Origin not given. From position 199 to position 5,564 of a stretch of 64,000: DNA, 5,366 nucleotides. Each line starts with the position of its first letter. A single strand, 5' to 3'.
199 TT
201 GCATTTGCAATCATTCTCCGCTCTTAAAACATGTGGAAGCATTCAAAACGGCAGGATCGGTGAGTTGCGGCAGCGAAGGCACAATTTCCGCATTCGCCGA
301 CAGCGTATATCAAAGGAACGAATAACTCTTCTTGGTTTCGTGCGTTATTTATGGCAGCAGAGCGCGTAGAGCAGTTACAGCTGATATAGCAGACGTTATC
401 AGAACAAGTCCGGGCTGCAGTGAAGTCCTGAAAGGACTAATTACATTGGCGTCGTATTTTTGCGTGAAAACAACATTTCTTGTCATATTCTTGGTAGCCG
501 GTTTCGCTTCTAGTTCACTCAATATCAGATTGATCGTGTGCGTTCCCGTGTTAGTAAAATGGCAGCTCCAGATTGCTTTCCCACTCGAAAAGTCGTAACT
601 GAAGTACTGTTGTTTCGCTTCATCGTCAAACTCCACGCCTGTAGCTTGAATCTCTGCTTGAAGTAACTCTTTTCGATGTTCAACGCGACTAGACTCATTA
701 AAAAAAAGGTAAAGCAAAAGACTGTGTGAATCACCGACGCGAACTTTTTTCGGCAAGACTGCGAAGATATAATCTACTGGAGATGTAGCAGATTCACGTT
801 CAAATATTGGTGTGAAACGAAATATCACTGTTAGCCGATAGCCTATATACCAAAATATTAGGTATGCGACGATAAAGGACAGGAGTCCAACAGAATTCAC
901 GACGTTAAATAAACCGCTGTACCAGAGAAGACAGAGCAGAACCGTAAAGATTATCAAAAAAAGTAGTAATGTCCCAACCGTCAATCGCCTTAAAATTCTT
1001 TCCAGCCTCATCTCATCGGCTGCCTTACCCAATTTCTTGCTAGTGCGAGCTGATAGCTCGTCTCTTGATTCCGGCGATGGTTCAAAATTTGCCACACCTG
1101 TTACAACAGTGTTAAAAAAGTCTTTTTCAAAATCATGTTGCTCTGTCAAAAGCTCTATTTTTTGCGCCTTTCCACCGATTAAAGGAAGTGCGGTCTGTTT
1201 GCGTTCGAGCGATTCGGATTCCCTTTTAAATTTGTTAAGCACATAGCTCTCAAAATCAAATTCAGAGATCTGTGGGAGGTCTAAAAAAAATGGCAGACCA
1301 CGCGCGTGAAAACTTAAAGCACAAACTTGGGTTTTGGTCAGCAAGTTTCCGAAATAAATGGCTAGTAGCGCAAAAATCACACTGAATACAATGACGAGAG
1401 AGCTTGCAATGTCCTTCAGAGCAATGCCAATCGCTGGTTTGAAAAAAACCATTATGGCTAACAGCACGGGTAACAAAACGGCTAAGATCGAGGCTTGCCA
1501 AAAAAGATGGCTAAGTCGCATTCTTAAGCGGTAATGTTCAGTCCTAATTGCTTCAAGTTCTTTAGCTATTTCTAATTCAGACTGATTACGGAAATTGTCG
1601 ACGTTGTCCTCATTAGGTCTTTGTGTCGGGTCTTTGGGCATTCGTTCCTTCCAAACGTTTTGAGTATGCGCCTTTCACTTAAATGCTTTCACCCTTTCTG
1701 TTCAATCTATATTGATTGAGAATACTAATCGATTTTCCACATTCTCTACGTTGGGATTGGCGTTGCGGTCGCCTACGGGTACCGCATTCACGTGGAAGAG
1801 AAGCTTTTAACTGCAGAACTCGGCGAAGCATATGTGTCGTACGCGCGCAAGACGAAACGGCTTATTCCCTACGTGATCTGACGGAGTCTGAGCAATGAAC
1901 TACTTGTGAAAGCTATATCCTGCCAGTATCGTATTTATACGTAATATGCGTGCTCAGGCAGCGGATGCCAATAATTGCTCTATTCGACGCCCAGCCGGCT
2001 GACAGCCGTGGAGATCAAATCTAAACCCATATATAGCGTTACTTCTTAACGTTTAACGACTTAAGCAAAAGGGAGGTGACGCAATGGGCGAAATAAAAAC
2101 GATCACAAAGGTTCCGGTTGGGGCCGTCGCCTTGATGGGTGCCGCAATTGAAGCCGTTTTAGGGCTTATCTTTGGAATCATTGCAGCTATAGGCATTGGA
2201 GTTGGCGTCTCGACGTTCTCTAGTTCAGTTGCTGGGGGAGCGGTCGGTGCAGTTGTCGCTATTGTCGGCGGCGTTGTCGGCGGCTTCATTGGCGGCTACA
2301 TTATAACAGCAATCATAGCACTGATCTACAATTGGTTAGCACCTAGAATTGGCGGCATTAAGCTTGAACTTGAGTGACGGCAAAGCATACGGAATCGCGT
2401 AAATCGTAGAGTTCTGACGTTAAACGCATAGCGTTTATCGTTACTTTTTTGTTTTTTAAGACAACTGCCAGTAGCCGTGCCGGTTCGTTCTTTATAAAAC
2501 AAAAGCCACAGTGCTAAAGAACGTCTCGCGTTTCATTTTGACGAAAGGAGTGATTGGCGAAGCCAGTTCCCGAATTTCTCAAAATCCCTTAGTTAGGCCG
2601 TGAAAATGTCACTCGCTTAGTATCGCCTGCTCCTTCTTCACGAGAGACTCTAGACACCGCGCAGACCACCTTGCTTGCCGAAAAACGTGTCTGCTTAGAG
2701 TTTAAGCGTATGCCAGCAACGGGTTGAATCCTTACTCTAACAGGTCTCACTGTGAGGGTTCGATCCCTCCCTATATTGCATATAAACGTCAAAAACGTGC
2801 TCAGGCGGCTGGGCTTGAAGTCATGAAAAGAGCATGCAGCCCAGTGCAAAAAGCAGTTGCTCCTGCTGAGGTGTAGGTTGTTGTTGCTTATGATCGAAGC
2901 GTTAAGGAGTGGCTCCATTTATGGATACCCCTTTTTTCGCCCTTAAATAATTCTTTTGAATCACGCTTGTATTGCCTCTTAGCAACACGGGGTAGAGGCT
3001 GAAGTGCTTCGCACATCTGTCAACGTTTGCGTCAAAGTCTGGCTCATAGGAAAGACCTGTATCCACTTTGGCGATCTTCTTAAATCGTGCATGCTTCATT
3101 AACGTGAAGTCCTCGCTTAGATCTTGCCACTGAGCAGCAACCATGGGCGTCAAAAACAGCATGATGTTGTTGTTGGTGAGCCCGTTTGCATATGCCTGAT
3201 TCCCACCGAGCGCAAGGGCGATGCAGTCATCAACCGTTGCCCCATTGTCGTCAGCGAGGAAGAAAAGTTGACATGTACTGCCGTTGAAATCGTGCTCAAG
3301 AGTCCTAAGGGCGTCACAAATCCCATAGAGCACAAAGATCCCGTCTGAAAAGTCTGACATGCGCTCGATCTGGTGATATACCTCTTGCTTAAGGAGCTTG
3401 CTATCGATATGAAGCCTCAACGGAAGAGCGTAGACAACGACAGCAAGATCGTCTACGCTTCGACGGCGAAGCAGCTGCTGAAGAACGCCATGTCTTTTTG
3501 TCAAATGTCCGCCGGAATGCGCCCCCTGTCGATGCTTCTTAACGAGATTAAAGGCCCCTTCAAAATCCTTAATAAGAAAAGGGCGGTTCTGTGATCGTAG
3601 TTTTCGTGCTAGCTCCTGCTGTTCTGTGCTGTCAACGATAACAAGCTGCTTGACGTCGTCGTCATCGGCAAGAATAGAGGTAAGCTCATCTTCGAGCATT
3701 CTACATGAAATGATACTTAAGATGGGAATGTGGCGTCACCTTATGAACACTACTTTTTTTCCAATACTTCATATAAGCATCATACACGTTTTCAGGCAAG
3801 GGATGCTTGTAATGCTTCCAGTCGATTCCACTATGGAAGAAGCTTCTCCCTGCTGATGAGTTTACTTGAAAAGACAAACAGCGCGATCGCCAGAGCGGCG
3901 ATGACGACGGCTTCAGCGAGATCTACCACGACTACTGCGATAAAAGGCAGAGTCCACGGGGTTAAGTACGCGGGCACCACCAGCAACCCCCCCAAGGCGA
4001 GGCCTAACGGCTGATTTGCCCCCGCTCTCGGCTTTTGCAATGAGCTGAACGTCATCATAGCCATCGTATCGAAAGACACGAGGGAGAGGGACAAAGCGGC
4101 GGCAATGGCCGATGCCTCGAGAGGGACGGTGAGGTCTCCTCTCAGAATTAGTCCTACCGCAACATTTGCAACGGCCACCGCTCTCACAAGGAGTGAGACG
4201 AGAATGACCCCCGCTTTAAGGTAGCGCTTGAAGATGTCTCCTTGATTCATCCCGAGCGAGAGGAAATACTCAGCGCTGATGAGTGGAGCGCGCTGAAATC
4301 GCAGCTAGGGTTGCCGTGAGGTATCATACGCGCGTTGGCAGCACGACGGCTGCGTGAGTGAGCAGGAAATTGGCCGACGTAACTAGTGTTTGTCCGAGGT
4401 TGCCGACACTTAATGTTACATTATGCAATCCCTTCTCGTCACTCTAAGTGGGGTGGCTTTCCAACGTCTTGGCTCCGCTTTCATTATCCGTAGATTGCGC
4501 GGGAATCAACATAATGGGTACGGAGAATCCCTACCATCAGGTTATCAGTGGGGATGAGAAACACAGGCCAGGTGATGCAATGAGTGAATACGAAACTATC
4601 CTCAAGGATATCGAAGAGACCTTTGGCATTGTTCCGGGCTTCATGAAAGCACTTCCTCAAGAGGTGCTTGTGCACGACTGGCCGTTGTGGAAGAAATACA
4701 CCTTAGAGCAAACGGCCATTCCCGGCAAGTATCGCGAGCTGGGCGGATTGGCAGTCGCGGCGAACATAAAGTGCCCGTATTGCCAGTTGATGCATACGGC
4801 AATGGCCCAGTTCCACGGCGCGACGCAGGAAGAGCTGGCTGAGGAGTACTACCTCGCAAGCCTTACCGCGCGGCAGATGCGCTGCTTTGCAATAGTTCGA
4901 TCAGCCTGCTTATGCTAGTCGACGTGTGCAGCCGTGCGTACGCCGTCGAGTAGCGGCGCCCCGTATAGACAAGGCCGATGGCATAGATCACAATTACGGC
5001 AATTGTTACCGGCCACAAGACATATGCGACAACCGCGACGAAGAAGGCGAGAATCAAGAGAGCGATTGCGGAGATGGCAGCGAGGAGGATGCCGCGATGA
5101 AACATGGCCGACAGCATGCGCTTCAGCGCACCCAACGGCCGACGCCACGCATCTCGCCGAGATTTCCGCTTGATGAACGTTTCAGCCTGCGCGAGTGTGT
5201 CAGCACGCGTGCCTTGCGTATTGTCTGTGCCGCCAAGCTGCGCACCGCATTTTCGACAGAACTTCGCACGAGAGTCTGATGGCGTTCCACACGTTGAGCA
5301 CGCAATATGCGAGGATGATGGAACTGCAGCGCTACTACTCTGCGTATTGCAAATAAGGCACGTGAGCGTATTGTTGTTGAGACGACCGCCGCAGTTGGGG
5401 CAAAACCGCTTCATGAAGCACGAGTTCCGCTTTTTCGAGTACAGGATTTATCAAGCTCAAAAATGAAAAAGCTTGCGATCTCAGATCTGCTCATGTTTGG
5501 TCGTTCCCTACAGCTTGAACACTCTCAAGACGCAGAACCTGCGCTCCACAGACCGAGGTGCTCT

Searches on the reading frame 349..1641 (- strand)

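Call 5: search_protein_families(library=pfam, proteins=[window:349-1641:-], max_evalue=0.01)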
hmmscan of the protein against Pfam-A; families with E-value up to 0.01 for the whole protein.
window:349-1641:- (430 aa): 1 family
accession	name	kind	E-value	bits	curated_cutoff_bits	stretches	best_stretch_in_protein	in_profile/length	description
PF11026.13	DUF2721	-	0.00025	21.4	28.3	0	26-94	50-112/129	Protein of unknown function (DUF2721)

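Call 32: search_protein_families(library=padloc, proteins=[window:349-1641:-], max_evalue=0.01)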
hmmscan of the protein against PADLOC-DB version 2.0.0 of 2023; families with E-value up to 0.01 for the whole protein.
window:349-1641:- (430 aa): 0 families

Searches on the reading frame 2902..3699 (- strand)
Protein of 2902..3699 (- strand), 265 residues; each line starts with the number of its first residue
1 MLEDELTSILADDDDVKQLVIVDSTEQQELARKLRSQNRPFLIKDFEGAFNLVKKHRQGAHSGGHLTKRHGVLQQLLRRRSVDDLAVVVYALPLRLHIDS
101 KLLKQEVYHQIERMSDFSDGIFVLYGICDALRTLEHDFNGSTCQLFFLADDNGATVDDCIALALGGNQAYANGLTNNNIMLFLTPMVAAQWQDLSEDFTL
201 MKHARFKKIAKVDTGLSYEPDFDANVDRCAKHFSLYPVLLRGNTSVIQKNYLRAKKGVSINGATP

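Call 5: search_protein_families(library=pfam, proteins=[window:2902-3699:-], max_evalue=0.01)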
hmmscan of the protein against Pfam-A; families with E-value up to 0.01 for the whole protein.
window:2902-3699:- (265 aa): 1 family
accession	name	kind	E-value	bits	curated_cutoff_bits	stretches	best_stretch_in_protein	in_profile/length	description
PF07796.16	DUF1638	-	4.7e-26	92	27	1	92-249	2-159/161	Protein of unknown function (DUF1638)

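Call 6: search_protein_families(library=phrogs, proteins=[window:2902-3699:-], max_evalue=0.01)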
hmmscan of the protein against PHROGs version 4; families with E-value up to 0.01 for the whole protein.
window:2902-3699:- (265 aa): 0 families

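Call 32: search_protein_families(library=padloc, proteins=[window:2902-3699:-], max_evalue=0.01)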
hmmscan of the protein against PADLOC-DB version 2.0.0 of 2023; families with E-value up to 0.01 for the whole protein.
window:2902-3699:- (265 aa): 0 families

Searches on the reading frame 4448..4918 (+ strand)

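Call 5: search_protein_families(library=pfam, proteins=[window:4448-4918:+], max_evalue=0.01)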
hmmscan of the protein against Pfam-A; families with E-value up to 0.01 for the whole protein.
window:4448-4918:+ (156 aa): 1 family
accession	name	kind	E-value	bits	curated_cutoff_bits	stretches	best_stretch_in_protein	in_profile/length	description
PF02627.25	CMD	-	1.4e-09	38.3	23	1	86-137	15-66/84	Carboxymuconolactone decarboxylase family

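Call 6: search_protein_families(library=phrogs, proteins=[window:4448-4918:+], max_evalue=0.01)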
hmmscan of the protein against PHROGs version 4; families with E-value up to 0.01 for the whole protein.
window:4448-4918:+ (156 aa): 0 families

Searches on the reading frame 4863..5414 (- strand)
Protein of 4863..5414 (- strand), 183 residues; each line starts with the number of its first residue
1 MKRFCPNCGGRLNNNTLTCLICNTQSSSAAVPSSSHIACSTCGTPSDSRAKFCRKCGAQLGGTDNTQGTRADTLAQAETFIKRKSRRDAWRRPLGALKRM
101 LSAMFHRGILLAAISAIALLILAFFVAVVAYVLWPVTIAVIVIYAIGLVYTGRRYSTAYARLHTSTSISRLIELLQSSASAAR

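Call 5: search_protein_families(library=pfam, proteins=[window:4863-5414:-], max_evalue=0.01)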
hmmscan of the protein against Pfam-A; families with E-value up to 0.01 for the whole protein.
window:4863-5414:- (183 aa): 6 families
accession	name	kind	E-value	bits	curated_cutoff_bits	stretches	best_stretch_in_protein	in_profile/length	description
PF13248.11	Zn_ribbon_3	-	2.7e-08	33.4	27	1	36-59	2-25/26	zinc-ribbon domain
PF12773.13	DZR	-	1.5e-07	31.9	27.3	1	5-57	1-45/45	Double zinc ribbon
PF24463.1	DUF7577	-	4.8e-07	29.7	28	1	37-60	3-26/27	Domain of unknown function (DUF7577)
PF13240.11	Zn_Ribbon_1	-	3.7e-06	27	25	1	39-60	2-23/23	zinc-ribbon domain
PF24460.1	DUF7575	-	0.0002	21.1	28.5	0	37-60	4-27/28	Domain of unknown function (DUF7575)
PF14803.11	Zn_ribbon_Nudix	-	0.0024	18.2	25.6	0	3-13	1-11/34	Nudix N-terminal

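Call 6: search_protein_families(library=phrogs, proteins=[window:4863-5414:-], max_evalue=0.01)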
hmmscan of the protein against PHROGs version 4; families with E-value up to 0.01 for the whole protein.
window:4863-5414:- (183 aa): 3 families
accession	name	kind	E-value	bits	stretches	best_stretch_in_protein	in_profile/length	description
phrog_2546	-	unknown function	0.00046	21.5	1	37-63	1-27/180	-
phrog_10714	-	unknown function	0.0062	17.7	0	35-65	72-104/109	-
phrog_9700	-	unknown function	0.007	16.3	0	35-68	5-38/483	-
